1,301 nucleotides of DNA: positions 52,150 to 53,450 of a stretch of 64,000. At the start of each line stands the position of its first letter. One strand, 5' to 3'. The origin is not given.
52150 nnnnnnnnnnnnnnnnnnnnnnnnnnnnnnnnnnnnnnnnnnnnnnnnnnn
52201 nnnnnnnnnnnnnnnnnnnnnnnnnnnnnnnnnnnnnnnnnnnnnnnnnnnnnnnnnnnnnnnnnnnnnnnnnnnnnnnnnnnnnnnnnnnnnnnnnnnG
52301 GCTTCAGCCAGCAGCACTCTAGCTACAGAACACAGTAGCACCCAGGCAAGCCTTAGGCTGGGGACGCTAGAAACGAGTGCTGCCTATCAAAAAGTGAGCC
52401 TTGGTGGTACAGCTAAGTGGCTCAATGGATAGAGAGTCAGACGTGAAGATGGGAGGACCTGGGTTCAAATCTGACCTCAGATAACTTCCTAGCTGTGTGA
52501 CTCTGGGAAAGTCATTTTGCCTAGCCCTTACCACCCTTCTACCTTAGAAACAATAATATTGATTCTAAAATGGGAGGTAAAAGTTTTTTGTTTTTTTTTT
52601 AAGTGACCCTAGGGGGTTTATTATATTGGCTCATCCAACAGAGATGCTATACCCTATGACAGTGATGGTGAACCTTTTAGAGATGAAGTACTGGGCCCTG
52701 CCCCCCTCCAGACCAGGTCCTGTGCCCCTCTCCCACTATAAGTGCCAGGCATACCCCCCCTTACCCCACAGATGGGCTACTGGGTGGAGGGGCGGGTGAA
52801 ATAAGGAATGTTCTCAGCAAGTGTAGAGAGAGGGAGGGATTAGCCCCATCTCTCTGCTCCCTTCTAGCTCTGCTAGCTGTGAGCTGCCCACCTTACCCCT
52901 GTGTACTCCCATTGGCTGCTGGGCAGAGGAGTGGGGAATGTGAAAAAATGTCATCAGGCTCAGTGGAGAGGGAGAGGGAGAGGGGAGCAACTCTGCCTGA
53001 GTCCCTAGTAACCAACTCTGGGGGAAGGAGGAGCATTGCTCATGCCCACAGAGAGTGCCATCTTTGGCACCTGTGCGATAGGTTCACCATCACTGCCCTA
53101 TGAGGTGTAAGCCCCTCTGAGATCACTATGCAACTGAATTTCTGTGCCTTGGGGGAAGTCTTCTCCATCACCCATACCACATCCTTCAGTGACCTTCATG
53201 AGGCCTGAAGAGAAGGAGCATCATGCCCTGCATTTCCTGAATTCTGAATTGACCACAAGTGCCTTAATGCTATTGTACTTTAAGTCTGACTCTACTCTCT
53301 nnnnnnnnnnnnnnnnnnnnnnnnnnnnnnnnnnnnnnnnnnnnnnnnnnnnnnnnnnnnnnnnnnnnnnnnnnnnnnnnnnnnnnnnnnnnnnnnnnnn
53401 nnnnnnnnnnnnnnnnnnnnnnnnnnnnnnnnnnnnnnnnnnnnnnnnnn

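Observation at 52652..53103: A 436-bp element with a perfect 15-bp terminal inverted repeat and an 8-bp target-site duplication, a candidate hAT-family MITE with a second diverged copy at 17721-18170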

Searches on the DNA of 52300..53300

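Call 49: search_rna_families(source=window, start=52300, end=53300, threshold=evalue, max_evalue=1)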
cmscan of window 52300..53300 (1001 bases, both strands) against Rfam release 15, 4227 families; matches with E-value up to 1: 2.
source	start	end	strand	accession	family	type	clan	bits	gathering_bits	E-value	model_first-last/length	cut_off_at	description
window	52694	52746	-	RF02207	WT1-AS_5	Gene; lncRNA;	-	17.2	80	0.2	1-79/79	no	WT1 antisense RNA conserved region 5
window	52816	52917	+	RF00162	SAM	Cis-reg; riboswitch;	CL00012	17.2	44.4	0.95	1-108/108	no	SAM riboswitch aptamer (S box leader)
